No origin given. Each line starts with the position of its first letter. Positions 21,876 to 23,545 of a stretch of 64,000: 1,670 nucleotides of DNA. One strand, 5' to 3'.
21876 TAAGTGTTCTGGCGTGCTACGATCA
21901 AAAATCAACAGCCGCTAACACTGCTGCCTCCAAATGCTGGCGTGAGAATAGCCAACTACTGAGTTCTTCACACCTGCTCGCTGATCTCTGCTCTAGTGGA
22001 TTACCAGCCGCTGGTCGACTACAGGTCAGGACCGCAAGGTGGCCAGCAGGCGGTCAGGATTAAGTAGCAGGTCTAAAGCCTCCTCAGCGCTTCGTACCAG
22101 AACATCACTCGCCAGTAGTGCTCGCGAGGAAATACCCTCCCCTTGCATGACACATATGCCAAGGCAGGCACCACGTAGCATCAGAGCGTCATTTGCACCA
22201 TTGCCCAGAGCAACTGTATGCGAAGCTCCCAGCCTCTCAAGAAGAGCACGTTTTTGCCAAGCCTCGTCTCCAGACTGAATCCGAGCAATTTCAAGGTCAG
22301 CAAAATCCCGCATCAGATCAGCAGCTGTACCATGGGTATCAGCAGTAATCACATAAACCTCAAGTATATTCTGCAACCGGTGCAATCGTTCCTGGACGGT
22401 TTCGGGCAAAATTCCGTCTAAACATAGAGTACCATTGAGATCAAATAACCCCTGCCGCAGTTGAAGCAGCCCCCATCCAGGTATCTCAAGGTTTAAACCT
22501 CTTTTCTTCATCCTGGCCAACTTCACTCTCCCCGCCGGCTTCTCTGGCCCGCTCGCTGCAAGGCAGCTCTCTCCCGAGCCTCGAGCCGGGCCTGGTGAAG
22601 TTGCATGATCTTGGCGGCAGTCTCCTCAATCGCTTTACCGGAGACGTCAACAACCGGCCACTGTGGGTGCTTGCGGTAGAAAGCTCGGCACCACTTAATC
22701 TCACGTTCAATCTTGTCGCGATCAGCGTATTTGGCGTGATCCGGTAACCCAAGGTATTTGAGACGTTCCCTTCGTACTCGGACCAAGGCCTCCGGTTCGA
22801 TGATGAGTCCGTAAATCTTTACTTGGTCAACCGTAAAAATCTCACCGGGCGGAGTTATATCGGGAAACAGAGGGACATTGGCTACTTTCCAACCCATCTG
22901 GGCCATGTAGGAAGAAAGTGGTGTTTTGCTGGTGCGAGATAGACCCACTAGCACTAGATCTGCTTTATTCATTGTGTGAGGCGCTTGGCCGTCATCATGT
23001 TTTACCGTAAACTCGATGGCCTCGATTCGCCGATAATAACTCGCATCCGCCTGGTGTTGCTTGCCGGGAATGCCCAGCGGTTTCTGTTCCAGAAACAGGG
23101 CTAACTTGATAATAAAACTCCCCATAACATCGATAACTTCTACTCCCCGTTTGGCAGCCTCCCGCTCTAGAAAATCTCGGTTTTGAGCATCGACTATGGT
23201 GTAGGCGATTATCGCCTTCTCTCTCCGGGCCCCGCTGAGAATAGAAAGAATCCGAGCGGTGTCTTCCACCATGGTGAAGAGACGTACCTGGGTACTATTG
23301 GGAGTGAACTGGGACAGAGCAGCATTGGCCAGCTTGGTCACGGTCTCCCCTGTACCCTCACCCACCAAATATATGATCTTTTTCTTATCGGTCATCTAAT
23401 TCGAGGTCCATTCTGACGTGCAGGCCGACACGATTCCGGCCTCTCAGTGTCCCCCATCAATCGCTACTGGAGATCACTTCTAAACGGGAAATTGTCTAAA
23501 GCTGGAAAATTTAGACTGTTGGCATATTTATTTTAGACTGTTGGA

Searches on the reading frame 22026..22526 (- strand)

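Call 7: search_protein_families(library=pfam, proteins=[window:22026-22526:-], max_evalue=0.01)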
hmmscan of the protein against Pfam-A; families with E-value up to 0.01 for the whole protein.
window:22026-22526:- (166 aa): 1 family
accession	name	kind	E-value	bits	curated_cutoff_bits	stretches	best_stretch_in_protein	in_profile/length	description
PF00702.32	Hydrolase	-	1.9e-06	28.9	26.4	1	39-120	99-190/191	haloacid dehalogenase-like hydrolase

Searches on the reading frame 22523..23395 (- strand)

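Call 7: search_protein_families(library=pfam, proteins=[window:22523-23395:-], max_evalue=0.01)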
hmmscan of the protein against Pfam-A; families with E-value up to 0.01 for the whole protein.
window:22523-23395:- (290 aa): 1 family
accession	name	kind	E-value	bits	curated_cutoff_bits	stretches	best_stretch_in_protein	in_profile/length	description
PF03618.20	Kinase-PPPase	-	1.9e-89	300.2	23.5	1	8-264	1-256/256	Kinase/pyrophosphorylase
